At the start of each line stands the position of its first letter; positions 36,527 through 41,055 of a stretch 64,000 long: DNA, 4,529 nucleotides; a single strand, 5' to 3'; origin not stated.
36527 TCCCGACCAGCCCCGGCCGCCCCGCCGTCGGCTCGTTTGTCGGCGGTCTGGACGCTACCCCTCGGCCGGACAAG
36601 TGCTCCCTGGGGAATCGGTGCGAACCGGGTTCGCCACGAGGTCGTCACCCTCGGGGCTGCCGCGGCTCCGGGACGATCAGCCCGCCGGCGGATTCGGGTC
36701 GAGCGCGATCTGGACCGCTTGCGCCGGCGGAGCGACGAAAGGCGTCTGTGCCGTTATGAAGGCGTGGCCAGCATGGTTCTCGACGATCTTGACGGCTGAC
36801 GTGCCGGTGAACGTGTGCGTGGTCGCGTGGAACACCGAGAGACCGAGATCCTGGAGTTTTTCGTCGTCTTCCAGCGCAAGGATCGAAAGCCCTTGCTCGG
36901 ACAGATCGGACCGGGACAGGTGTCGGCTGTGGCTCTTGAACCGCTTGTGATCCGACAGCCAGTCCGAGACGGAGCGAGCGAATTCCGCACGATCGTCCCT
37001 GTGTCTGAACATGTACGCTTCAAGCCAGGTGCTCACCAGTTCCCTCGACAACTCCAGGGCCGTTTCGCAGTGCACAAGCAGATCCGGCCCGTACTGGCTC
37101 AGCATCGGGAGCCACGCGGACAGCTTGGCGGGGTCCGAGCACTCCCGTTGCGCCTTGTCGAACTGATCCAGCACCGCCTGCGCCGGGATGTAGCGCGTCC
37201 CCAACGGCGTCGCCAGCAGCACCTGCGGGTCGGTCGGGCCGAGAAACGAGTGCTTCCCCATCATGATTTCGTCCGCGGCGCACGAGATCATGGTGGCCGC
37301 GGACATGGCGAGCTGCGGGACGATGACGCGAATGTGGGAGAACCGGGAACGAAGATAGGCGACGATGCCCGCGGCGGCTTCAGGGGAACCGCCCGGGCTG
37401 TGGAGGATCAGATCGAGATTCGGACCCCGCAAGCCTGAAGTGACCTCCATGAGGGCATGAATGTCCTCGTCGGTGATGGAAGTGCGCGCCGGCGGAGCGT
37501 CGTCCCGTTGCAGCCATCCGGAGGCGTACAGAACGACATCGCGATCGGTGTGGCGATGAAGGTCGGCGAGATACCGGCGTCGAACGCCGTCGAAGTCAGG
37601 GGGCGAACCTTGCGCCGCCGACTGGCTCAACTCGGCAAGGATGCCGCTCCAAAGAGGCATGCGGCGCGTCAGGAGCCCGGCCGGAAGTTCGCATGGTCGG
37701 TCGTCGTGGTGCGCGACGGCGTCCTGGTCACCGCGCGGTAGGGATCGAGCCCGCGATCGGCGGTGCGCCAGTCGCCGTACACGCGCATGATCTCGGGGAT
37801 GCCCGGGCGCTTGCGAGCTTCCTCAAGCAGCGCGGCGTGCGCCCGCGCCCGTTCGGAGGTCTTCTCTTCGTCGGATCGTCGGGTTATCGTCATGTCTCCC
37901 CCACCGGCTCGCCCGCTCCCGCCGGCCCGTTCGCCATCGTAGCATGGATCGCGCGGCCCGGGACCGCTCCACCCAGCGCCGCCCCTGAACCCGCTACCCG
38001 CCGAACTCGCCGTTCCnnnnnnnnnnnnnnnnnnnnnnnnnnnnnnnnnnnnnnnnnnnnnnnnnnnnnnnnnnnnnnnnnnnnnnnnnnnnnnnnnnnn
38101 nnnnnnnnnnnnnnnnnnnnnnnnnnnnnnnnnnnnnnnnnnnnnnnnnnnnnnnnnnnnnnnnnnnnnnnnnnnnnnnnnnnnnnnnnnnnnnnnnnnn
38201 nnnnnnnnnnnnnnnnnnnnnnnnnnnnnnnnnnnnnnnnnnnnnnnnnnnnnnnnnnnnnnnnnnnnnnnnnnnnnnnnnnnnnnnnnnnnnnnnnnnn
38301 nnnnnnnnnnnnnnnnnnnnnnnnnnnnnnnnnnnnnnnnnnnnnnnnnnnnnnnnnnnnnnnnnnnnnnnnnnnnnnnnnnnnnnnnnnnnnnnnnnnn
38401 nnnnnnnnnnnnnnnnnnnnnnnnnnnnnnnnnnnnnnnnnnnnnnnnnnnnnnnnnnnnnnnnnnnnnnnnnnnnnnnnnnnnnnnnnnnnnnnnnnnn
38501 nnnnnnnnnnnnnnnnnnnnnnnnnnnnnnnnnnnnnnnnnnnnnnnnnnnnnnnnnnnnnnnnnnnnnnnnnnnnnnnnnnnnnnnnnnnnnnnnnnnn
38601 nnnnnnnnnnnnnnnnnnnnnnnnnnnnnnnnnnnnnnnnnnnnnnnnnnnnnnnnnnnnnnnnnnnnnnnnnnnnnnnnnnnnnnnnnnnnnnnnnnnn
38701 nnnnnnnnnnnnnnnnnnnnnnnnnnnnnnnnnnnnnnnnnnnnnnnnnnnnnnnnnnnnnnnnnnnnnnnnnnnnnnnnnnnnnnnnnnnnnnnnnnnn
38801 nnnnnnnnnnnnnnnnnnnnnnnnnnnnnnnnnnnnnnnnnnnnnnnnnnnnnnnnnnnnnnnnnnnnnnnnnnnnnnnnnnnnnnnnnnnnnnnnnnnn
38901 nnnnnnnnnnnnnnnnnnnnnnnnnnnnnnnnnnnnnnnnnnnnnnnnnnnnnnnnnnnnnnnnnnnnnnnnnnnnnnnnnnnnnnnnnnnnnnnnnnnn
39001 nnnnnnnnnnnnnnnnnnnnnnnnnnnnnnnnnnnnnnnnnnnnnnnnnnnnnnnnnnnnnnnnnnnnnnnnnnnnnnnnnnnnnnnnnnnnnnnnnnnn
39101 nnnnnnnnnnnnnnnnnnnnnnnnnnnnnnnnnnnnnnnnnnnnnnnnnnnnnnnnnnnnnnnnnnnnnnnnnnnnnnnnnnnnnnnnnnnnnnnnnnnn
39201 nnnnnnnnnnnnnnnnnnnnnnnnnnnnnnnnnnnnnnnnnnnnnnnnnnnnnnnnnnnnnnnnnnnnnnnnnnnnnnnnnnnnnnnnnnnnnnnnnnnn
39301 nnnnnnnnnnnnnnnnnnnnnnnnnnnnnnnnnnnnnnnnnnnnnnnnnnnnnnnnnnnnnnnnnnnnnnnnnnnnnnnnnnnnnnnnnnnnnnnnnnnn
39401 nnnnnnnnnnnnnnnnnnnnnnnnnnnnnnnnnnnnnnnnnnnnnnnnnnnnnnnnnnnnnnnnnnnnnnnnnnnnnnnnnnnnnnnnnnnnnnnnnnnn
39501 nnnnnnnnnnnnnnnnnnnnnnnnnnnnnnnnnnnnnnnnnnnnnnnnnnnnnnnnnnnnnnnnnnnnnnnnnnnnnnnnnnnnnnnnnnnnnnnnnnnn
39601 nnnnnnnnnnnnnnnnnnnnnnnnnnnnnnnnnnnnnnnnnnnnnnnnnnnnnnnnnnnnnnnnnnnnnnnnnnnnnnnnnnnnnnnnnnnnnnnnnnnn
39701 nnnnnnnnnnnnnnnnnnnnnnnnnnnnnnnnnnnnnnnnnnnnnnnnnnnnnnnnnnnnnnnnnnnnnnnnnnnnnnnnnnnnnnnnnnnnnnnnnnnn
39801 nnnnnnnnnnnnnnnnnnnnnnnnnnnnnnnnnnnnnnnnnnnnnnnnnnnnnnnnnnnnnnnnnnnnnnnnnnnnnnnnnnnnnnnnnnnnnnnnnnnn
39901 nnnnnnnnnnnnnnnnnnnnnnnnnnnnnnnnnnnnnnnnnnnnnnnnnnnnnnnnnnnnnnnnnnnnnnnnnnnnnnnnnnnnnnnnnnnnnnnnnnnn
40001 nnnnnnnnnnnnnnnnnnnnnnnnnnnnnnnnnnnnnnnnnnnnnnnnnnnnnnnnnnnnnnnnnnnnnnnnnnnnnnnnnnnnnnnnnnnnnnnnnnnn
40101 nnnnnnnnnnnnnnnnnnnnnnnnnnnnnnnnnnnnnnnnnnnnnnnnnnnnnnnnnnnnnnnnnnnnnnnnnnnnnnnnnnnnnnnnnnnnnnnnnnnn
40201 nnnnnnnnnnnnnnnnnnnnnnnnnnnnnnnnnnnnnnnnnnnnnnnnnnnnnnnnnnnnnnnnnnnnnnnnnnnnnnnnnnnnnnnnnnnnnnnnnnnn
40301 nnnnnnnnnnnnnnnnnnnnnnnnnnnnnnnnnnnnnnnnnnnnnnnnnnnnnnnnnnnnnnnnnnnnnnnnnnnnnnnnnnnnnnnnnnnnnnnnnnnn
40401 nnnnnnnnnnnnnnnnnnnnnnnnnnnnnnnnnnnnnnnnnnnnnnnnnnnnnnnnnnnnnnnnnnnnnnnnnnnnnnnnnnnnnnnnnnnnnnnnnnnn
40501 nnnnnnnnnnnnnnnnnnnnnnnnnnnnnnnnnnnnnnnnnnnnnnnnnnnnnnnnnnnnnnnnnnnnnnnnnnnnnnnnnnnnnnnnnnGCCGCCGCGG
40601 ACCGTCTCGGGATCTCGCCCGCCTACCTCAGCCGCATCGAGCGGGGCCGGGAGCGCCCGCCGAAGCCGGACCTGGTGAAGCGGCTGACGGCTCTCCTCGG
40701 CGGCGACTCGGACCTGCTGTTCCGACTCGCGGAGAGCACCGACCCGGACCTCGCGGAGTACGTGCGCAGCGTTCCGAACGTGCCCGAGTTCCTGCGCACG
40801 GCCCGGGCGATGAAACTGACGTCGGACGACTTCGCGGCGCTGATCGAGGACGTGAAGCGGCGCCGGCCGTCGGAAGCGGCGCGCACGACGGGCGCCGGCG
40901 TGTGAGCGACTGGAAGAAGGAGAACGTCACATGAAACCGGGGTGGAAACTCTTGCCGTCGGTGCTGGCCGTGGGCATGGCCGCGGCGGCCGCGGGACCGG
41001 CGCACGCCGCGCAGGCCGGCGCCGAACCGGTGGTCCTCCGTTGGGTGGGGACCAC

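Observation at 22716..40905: R-less, kinase-containing methylation-linked defence locus (HTH, MTase, S-like subunit, NERD/tandem-kinase/ATPase, 553-aa protein, 1871-aa nuclease/HerA-like ATPase)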

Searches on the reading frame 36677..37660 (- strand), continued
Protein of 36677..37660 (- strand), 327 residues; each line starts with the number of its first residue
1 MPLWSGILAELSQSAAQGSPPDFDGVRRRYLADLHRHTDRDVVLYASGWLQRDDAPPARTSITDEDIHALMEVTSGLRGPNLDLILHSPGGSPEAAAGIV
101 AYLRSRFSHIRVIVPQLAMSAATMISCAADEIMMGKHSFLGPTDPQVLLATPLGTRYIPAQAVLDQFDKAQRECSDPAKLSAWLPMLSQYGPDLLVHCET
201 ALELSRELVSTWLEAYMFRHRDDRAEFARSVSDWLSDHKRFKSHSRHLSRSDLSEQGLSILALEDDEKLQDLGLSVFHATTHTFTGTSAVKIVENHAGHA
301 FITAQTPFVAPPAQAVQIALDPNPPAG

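Call 85: find_homologous_proteins(query=window:36680-37660:-, max_evalue=1e-10)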
Query window:36680-37660:- (327 aa): 3402 proteins with E <= 1e-10 among 7204 candidates; the best 120 are listed.
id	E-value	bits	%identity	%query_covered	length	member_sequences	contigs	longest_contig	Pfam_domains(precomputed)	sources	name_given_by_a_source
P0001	2.8e-197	672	92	100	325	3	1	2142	PF01972.22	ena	-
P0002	5.0e-194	662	91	100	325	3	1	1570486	PF01972.22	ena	-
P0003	1.2e-193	660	91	100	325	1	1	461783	PF01972.22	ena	-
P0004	8.8e-193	657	90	100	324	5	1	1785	PF01972.22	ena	-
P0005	1.4e-192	657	91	100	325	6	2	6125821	PF01972.22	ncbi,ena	-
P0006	7.6e-188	641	88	100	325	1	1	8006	PF25145.2,PF01972.22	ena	-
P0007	1.5e-187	640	88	100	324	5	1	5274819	PF25145.2,PF01972.22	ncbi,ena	-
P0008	1.9e-187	640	89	100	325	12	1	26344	PF01972.22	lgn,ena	-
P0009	2.3e-185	633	87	100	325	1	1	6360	PF25145.2,PF01972.22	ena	-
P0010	1.1e-184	631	87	100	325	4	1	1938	PF01972.22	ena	-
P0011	1.4e-184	631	87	100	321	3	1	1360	PF01972.22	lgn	-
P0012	3.9e-183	626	86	100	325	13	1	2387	PF01972.22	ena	-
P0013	3.4e-160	550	87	87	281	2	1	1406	PF25145.2,PF01972.22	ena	-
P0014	1.0e-156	539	74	99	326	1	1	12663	PF01972.22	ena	-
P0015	4.9e-156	537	76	98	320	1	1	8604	PF01972.22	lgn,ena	-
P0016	7.1e-155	533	73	100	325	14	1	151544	PF01972.22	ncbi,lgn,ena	-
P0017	1.2e-153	529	75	99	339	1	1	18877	PF01972.22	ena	-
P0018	1.2e-153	529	75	100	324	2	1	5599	PF01972.22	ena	-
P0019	1.7e-153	528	71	100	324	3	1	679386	PF01972.22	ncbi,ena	-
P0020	3.1e-153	528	72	98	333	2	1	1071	PF01972.22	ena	-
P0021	5.4e-153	527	77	94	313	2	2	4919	PF01972.22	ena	-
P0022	1.4e-152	525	75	99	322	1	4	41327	PF01972.22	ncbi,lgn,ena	-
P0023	3.2e-152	524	75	96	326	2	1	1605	PF25145.2,PF01972.22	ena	-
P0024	5.0e-152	524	74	99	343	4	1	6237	PF01972.22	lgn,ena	-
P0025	6.3e-152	523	75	99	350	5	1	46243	PF01972.22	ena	-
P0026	2.2e-151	521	74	100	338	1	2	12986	PF01972.22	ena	-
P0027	2.2e-151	521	71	100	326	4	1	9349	PF01972.22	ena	-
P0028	4.1e-151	521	71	100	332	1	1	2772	PF01972.22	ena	-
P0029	7.8e-151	520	73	100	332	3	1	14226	PF01972.22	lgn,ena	-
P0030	3.6e-150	517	74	100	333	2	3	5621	PF01972.22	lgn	-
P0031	4.7e-150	517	69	100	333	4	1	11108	PF01972.22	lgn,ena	-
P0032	8.7e-150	516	72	100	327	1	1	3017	PF01972.22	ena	-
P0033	9.2e-150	516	70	99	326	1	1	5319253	PF25145.2,PF01972.22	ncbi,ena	-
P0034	1.5e-149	515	72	100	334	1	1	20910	PF01972.22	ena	-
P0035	1.7e-149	515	71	100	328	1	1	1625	PF01972.22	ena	-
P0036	2.2e-149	515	69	100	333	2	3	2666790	PF01972.22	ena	-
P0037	1.1e-148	513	72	98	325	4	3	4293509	PF01972.22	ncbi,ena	-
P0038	1.5e-148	512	73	98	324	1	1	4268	PF01972.22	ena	-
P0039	1.5e-148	512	70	100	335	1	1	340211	PF01972.22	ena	-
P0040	1.7e-148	512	70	99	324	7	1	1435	PF01972.22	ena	-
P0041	1.8e-148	512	72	100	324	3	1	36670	PF01972.22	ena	-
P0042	2.2e-148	512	72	99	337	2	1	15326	PF01972.22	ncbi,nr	ncbi:MAG: serine protease [Acidobacteria bacterium]|nr:serine protease [Acidobacteriota bacterium]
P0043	3.6e-148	511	72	99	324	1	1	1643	PF01972.22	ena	-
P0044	4.2e-148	511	70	100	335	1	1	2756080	PF01972.22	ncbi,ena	-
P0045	5.0e-148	510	69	100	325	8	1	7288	PF01972.22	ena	-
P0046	5.4e-148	510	73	99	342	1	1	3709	PF01972.22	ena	-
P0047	6.7e-148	510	73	98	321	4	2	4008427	PF01972.22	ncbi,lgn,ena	-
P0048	8.2e-148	510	70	99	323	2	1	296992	PF01972.22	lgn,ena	-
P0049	1.1e-147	509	70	99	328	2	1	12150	PF01972.22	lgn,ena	-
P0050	1.2e-147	509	71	100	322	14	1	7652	PF25145.2,PF01972.22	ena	-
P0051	2.1e-147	508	70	100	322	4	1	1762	PF01972.22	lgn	-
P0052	2.2e-147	508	69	100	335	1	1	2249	PF01972.22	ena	-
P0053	2.2e-147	508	71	100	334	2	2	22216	PF01972.22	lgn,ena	-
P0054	3.2e-147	508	71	95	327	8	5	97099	PF01972.22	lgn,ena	-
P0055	3.2e-147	508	69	100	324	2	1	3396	PF01972.22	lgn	-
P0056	4.7e-147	507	70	99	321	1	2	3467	PF01972.22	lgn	-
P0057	4.9e-147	507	71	100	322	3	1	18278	PF01972.22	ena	-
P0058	9.4e-147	506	71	99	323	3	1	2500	PF01972.22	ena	-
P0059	1.9e-146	505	72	100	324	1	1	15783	PF01972.22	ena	-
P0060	2.0e-146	505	70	98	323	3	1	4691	PF01972.22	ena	-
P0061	2.2e-146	505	70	99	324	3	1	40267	PF01972.22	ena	-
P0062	2.5e-146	505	71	97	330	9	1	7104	PF01972.22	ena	-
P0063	2.8e-146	505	69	100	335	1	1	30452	PF01972.22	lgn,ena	-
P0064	2.8e-146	505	70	99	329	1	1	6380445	PF01972.22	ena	-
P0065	3.1e-146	505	70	99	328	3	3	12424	PF01972.22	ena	-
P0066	3.1e-146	505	68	100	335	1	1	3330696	PF25145.2,PF01972.22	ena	-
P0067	4.5e-146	504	72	100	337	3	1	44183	PF01972.22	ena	-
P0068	1.1e-145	503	69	98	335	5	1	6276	PF01972.22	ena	-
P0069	1.2e-145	503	69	99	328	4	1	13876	PF01972.22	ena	-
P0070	1.5e-145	502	68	100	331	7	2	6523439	PF01972.22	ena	-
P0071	1.6e-145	502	71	99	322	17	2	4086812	PF01972.22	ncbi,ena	-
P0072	2.2e-145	502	69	99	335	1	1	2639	PF01972.22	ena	-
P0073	2.3e-145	502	69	100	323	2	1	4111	PF25145.2,PF01972.22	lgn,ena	-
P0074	2.8e-145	501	69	99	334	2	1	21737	PF01972.22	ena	-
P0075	3.0e-145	501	69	100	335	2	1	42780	PF01972.22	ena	-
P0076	3.4e-145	501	69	98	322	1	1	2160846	PF01972.22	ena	-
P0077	3.5e-145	501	70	100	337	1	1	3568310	PF01972.22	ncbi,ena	-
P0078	3.6e-145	501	69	98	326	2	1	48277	PF01972.22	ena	-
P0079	3.6e-145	501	71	100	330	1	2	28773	PF25145.2,PF01972.22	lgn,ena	-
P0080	4.4e-145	501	69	99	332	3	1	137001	PF01972.22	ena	-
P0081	5.7e-145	500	73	92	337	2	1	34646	PF01972.22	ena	-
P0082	7.6e-145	500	73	93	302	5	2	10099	PF01972.22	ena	-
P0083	1.2e-144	499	70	99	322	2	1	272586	PF01972.22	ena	-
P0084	1.3e-144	499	67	100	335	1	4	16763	PF25145.2,PF01972.22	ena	-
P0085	1.6e-144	499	70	100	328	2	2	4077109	PF01972.22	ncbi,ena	-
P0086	1.6e-144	499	70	98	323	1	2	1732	PF01972.22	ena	-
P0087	2.3e-144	498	70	100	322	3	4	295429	PF25145.2,PF01972.22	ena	-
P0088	2.4e-144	498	70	98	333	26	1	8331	PF01972.22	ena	-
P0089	3.6e-144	498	71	95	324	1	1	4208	PF25145.2,PF01972.22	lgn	-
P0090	4.0e-144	498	70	100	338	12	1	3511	PF01972.22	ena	-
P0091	5.6e-144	497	70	100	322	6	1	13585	PF01972.22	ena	-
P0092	5.6e-144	497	69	100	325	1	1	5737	PF25145.2,PF01972.22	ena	-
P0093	6.0e-144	497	69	100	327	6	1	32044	PF01972.22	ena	-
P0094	1.0e-143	496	69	99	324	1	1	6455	PF25145.2,PF01972.22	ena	-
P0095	1.5e-143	496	69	100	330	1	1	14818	PF01972.22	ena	-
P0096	1.9e-143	495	70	100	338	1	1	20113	PF01972.22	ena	-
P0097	2.3e-143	495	67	100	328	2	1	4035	PF01972.22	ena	-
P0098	2.7e-143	495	68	99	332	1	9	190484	PF01972.22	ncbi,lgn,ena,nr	ncbi:MAG: serine protease [Gammaproteobacteria bacterium]|nr:serine protease [Gammaproteobacteria ba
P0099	2.8e-143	495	69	99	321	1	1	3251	PF01972.22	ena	-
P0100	2.9e-143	495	69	100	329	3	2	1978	PF01972.22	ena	-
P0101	2.9e-143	495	74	92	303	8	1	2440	PF01972.22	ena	-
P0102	3.0e-143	495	69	99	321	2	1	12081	PF01972.22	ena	-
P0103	3.0e-143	495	69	99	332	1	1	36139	PF01972.22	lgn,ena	-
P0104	3.0e-143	495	69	99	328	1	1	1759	PF25145.2,PF01972.22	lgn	-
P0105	3.2e-143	495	68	99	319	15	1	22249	PF01972.22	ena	-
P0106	3.5e-143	495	67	99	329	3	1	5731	PF01972.22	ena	-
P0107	3.8e-143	494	68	99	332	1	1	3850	PF01972.22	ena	-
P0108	4.7e-143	494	69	95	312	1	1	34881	PF01972.22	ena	-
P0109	5.6e-143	494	68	99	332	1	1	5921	PF01972.22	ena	-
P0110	6.7e-143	494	69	100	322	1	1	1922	PF25145.2,PF01972.22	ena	-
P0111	6.7e-143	494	70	100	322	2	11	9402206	PF25145.2,PF01972.22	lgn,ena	-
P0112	7.1e-143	494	69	99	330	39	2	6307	PF01972.22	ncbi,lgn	-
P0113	7.6e-143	493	68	99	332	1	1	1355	PF01972.22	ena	-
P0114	8.4e-143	493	68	99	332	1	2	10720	PF01972.22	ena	-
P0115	1.0e-142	493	67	99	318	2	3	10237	PF01972.22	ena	-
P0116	1.3e-142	493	69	96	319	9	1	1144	PF01972.22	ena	-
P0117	1.4e-142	492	68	100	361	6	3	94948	PF25145.2,PF01972.22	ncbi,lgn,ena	-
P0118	1.5e-142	492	69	100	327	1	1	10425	PF25145.2,PF01972.22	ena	-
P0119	1.7e-142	492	68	98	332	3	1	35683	PF01972.22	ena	-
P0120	1.9e-142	492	68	99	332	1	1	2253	PF01972.22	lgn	-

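Call 92: predict_structure(alignment_id=A6)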
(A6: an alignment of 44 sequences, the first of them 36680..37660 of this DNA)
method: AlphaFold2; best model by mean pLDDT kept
length: 327 residues; sequences in the alignment: 44
mean_pLDDT: 86.2   pTM: 0.85
mean pLDDT of the five models: 86.2, 85.9, 84.8, 84.2, 82.1
residues with pLDDT >= 90: 196; 70-90: 98; 50-70: 11; < 50: 22
segments of 3 or more residues with pLDDT < 50: 308-327
pLDDT, mean of each block of 10 residues (from residue 1): 67 80 92 97 93 82 92 94 95 95 97 94 97 94 88 78 85 84 76 85 96 98 98 89 75 94 94 92 91 96 68 38 37
secondary structure, 60 per line:
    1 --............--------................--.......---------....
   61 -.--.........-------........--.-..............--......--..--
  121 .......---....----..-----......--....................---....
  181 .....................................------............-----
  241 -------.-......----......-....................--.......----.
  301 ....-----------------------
elements in order: H3-14 H23-38 E41-47 H57-60 H65-73 E81-88 H93-106 E109-114 H121-127 E131-134 E146-151 E154-159 H160-173 H177-217 H224-235 H250-255 E260-262 H267-286 E289-295 E300-304

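Call 95: fold_search(model_id=the predicted structure, library=pdb)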
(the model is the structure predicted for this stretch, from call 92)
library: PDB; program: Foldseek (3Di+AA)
matches with E <= 10: 1695; with E <= 0.001: 38
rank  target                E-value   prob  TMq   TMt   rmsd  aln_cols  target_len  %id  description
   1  3q7h_A                5.5e-05  1.00  0.36  0.58   5.3       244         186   14  Structure of the ClpP subunit of the ATP-dependent Clp Protease from Coxiella burnetii (released 2011-01-12)
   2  3q7h_J                5.8e-05  1.00  0.36  0.58   5.3       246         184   14  Structure of the ClpP subunit of the ATP-dependent Clp Protease from Coxiella burnetii (released 2011-01-12)
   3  3q7h_L                6.2e-05  1.00  0.36  0.56   5.6       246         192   14  Structure of the ClpP subunit of the ATP-dependent Clp Protease from Coxiella burnetii (released 2011-01-12)
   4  3q7h_N                1.2e-04  1.00  0.35  0.54   5.4       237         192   15  Structure of the ClpP subunit of the ATP-dependent Clp Protease from Coxiella burnetii (released 2011-01-12)
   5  3q7h_F                1.4e-04  1.00  0.36  0.59   5.6       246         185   14  Structure of the ClpP subunit of the ATP-dependent Clp Protease from Coxiella burnetii (released 2011-01-12)
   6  3q7h_K                1.5e-04  1.00  0.36  0.57   5.6       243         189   14  Structure of the ClpP subunit of the ATP-dependent Clp Protease from Coxiella burnetii (released 2011-01-12)
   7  3q7h_E                1.6e-04  1.00  0.35  0.56   5.6       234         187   14  Structure of the ClpP subunit of the ATP-dependent Clp Protease from Coxiella burnetii (released 2011-01-12)
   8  3q7h_C                1.6e-04  1.00  0.35  0.56   5.4       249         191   14  Structure of the ClpP subunit of the ATP-dependent Clp Protease from Coxiella burnetii (released 2011-01-12)
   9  3q7h_I                2.3e-04  1.00  0.38  0.60   4.9       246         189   13  Structure of the ClpP subunit of the ATP-dependent Clp Protease from Coxiella burnetii (released 2011-01-12)
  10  3q7h_B                2.8e-04  1.00  0.35  0.55   5.4       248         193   15  Structure of the ClpP subunit of the ATP-dependent Clp Protease from Coxiella burnetii (released 2011-01-12)
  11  6dkf_B                3.3e-04  1.00  0.32  0.57   7.2       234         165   13  Caseinolytic protease (ClpP) from Staphylococcus aureus mutant - V7A (released 2018-06-27)
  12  6dkf_G                4.2e-04  1.00  0.32  0.57   7.2       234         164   13  Caseinolytic protease (ClpP) from Staphylococcus aureus mutant - V7A (released 2018-06-27)
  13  3kti_A                5.0e-04  1.00  0.33  0.57   7.7       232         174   14  Structure of ClpP in complex with ADEP1 (released 2010-03-23)
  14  6iw7_J                5.2e-04  1.00  0.34  0.53   4.9       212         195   13  structural insights into Mycobacterium tuberculosis ClpP1P2 inhibition by Cediranib: implications for developing antim (released 2020-01-01)
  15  2fzs_F                5.6e-04  1.00  0.31  0.50   8.3       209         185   14  Crystal structure of E. coli ClpP with a Peptide Chloromethyl Ketone Covalently Bound at the Active Site (released 2006-05-23)
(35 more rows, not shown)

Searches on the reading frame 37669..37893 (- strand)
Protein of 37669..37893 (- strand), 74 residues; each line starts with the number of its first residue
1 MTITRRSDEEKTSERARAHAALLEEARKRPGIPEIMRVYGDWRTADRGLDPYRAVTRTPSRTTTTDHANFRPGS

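Call 5: search_protein_families(library=pfam, proteins=[window:37669-37893:-], max_evalue=0.01)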
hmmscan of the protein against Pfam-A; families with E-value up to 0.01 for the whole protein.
window:37669-37893:- (74 aa): 0 families

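Call 6: search_protein_families(library=padloc, proteins=[window:37669-37893:-], max_evalue=0.01)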
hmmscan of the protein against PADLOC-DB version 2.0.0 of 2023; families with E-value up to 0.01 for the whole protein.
window:37669-37893:- (74 aa): 0 families

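Call 7: search_protein_families(library=ncbifam, proteins=[window:37669-37893:-], max_evalue=0.01)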
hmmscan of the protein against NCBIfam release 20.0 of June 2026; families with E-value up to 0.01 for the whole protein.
window:37669-37893:- (74 aa): 0 families

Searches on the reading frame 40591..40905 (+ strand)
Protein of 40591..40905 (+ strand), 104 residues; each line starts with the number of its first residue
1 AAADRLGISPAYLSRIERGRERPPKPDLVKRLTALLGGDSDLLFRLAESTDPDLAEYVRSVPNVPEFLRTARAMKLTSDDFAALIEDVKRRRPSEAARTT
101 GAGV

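Call 6: search_protein_families(library=padloc, proteins=[window:40591-40905:+], max_evalue=0.01)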
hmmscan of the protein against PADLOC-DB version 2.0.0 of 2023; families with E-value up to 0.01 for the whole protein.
window:40591-40905:+ (104 aa): 2 families
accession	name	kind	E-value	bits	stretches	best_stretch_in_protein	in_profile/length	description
PDLC02926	HTH_VI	-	6.7e-06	24.3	1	3-51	21-68/92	-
PDLC04142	capH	-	0.00071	18.6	1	2-68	25-74/103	capH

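Call 7: search_protein_families(library=ncbifam, proteins=[window:40591-40905:+], max_evalue=0.01)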
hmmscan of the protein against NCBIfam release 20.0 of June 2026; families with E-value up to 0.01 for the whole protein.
window:40591-40905:+ (104 aa): 0 families

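Call 45: search_protein_families(library=pfam, proteins=[window:40591-40905:+], max_evalue=0.001)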
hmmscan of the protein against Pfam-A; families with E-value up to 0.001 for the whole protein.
window:40591-40905:+ (104 aa): 2 families
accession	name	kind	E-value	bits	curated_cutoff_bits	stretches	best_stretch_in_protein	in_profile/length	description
PF13560.12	HTH_31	-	6.3e-10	39.7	27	1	1-42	19-60/64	Helix-turn-helix domain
PF01381.28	HTH_3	-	1.7e-09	38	23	1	2-41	15-53/55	Helix-turn-helix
